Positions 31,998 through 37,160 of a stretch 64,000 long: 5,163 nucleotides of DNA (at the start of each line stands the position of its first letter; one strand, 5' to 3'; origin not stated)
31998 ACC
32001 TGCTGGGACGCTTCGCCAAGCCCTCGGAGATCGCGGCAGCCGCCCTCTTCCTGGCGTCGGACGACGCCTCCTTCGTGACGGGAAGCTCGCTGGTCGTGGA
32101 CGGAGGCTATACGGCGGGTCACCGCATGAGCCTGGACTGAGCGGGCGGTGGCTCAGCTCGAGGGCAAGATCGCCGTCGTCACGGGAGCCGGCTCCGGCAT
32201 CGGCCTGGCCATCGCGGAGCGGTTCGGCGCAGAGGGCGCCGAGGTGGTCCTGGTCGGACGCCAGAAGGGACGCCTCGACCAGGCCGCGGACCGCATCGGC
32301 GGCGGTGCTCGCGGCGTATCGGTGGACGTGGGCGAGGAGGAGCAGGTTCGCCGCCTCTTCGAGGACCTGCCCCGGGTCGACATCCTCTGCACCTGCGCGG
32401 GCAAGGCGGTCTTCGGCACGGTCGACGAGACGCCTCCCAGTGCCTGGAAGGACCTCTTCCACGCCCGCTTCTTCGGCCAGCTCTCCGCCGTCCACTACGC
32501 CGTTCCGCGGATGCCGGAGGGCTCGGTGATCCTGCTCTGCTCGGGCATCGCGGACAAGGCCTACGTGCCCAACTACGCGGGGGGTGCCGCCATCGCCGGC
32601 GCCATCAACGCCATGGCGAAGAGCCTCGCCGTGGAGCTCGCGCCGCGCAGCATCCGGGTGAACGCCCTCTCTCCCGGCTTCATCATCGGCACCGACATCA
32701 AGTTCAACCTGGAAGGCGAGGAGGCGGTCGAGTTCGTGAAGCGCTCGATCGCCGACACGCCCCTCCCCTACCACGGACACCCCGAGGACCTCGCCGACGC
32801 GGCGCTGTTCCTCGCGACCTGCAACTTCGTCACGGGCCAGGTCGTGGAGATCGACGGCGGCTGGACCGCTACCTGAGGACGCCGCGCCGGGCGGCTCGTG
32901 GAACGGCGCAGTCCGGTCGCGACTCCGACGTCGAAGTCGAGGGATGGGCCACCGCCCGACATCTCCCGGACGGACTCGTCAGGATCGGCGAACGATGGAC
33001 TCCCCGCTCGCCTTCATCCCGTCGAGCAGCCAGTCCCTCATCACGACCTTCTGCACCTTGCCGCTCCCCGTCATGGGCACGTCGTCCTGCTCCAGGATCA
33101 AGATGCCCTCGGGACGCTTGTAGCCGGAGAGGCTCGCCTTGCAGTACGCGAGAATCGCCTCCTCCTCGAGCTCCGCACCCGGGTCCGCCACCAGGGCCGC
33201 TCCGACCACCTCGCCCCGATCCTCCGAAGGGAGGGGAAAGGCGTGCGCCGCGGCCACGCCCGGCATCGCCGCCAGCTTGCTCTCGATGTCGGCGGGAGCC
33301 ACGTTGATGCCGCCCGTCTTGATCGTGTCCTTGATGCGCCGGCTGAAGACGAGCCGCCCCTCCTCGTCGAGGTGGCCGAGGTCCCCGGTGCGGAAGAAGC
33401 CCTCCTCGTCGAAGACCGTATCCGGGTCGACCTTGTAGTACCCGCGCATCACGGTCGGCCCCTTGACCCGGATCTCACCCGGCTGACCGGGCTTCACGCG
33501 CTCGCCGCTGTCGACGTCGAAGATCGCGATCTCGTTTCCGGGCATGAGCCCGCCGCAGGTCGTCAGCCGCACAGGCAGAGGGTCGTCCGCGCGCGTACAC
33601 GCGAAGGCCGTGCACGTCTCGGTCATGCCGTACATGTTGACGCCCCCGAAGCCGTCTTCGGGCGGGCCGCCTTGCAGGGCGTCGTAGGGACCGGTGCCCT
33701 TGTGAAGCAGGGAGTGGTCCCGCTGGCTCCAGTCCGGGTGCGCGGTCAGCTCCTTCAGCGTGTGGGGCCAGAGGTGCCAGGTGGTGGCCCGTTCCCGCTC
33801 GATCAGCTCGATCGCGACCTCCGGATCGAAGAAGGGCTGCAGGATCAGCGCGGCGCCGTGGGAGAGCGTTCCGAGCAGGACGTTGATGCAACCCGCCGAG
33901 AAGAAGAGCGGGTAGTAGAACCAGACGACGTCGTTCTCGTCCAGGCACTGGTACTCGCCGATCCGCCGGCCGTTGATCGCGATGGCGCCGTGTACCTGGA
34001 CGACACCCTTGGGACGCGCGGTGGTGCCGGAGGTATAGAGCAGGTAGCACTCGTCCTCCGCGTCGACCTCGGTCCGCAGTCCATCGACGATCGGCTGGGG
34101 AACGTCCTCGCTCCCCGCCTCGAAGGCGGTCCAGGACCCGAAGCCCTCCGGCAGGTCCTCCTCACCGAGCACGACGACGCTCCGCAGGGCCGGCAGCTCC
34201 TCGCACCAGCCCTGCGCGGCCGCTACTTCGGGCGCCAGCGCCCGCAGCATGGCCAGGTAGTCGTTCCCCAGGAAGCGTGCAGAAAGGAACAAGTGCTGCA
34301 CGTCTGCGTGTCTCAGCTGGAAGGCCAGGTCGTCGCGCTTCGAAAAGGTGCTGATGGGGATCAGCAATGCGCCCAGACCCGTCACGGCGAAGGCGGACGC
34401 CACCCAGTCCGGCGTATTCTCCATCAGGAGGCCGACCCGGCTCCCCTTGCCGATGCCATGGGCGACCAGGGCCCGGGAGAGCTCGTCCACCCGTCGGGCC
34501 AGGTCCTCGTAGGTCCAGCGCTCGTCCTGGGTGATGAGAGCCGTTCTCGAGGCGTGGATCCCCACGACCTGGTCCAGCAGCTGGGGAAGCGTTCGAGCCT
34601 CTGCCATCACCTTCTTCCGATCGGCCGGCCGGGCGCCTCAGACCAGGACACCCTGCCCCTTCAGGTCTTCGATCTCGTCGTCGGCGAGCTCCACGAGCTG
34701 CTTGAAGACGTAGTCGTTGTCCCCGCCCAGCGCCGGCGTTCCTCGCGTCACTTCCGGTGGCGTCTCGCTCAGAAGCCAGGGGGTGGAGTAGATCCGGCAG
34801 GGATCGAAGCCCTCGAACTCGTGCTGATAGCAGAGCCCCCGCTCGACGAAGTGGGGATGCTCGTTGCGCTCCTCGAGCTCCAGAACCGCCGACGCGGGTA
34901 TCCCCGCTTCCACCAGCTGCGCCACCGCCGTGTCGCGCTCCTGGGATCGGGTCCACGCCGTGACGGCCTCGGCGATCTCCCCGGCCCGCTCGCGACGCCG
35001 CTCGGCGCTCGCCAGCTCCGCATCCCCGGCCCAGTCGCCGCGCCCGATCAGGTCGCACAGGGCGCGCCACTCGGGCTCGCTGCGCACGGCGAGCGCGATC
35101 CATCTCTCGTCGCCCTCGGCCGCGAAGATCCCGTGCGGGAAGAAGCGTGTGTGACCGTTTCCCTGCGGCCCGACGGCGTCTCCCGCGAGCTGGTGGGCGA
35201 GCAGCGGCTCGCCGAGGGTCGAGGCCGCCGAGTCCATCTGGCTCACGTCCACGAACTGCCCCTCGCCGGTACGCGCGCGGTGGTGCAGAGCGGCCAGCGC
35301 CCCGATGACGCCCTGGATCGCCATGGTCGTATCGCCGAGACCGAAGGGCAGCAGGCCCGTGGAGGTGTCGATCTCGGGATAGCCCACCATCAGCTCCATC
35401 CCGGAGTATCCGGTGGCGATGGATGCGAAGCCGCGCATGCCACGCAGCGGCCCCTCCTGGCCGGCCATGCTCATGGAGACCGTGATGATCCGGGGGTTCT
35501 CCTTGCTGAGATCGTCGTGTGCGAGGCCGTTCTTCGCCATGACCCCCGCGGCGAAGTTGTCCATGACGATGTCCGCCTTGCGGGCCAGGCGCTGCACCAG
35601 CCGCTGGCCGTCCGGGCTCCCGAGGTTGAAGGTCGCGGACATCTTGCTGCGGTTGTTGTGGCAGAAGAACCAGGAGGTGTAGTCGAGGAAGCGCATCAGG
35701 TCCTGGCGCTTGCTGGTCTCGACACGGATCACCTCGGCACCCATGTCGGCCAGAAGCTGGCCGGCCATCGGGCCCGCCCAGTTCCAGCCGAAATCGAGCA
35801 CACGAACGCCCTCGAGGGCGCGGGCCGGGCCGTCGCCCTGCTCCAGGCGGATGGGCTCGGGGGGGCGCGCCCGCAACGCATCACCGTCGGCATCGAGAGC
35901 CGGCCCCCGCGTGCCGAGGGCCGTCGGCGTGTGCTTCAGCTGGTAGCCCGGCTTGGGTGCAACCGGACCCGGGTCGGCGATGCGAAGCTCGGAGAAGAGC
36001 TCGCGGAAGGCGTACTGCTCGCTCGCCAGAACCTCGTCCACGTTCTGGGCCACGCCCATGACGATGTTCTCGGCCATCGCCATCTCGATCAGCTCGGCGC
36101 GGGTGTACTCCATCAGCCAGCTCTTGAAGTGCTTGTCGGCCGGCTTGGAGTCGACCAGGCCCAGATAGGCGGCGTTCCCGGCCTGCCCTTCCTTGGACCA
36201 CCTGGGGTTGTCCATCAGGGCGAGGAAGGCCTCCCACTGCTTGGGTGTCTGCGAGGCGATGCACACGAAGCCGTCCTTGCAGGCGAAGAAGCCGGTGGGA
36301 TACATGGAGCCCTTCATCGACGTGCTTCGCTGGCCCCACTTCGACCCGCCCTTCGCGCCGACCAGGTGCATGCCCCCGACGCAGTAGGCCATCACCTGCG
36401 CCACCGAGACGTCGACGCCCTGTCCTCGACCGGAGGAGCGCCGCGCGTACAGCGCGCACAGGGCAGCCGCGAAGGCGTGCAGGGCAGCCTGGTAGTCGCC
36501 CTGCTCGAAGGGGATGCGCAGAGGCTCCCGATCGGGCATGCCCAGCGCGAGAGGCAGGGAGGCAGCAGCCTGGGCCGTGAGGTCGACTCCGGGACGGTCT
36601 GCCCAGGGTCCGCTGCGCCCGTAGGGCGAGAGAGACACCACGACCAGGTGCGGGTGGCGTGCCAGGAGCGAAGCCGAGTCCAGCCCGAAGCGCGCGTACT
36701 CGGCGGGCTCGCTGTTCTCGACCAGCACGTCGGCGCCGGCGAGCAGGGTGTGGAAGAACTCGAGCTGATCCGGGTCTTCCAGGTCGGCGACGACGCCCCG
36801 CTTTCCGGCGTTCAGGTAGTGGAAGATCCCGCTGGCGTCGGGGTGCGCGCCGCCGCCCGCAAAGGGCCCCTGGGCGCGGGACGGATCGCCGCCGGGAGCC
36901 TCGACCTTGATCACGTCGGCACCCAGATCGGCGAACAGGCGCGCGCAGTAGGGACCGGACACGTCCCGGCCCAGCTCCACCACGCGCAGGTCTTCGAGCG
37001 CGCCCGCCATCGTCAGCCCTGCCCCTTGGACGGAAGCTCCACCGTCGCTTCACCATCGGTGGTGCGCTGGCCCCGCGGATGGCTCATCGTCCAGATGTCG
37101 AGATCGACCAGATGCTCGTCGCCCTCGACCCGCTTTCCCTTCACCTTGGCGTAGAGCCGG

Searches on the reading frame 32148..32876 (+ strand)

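Call 83: search_protein_families(library=pfam, proteins=[window:32148-32876:+], max_evalue=0.0001)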
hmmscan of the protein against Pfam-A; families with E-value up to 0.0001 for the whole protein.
window:32148-32876:+ (242 aa): 6 families
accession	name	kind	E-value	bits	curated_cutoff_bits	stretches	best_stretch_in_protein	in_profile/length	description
PF13561.12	adh_short_C2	-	4.6e-42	144.6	27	1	13-240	1-236/236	Enoyl-(Acyl carrier protein) reductase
PF00106.31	adh_short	-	1.4e-33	116.5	26.6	1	7-187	1-189/195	short chain dehydrogenase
PF23441.1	SDR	-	2e-11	44.2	27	1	11-238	12-254/258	SDR-like rossmann domain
PF08659.16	KR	-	4.6e-06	27.1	22.6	1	10-155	4-161/180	KR domain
PF01370.27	Epimerase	-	2.8e-05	24.1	20.9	1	10-91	2-79/240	NAD dependent epimerase/dehydratase family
PF08643.16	DUF1776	-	8.2e-05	22.6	25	1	88-175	104-195/294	Fungal family of unknown function (DUF1776)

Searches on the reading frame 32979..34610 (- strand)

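Call 22: search_protein_families(library=pfam, proteins=[window:32979-34610:-], max_evalue=0.001)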
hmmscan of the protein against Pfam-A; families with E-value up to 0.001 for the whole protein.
window:32979-34610:- (543 aa): 2 families
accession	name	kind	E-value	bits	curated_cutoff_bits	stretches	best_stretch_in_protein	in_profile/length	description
PF00501.34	AMP-binding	-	9.7e-76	255.5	29.9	1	19-392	8-384/384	AMP-binding enzyme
PF13193.12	AMP-binding_C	-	1.1e-10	42.7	24.5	1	442-518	2-76/76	AMP-binding enzyme C-terminal domain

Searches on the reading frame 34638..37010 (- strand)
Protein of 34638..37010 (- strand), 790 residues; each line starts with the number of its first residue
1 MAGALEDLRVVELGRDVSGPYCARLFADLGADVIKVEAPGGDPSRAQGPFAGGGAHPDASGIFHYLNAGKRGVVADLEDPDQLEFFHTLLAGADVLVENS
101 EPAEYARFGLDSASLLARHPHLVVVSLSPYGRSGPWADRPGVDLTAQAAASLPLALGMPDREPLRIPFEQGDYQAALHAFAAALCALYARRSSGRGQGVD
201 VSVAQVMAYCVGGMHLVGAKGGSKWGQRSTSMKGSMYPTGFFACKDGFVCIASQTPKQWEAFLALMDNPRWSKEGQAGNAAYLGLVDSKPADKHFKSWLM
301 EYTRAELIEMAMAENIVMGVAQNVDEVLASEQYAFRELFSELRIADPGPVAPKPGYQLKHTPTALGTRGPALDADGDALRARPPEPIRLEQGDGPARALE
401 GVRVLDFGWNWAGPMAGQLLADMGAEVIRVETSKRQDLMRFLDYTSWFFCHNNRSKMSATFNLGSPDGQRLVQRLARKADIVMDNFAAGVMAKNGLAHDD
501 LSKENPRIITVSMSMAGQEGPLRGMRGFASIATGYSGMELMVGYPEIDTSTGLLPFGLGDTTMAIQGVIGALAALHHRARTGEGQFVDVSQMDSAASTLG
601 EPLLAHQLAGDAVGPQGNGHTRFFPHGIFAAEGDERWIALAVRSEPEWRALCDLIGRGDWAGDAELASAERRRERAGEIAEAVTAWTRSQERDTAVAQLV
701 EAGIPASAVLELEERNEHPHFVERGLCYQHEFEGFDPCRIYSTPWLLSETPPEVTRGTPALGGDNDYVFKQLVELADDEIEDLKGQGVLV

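Call 22: search_protein_families(library=pfam, proteins=[window:34638-37010:-], max_evalue=0.001)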
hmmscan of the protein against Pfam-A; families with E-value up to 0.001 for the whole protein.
window:34638-37010:- (790 aa): 1 family
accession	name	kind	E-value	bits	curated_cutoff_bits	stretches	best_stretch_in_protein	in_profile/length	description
PF02515.22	CoA_transf_3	-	1.3e-186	620.5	23.3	2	399-765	1-366/366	CoA-transferase family III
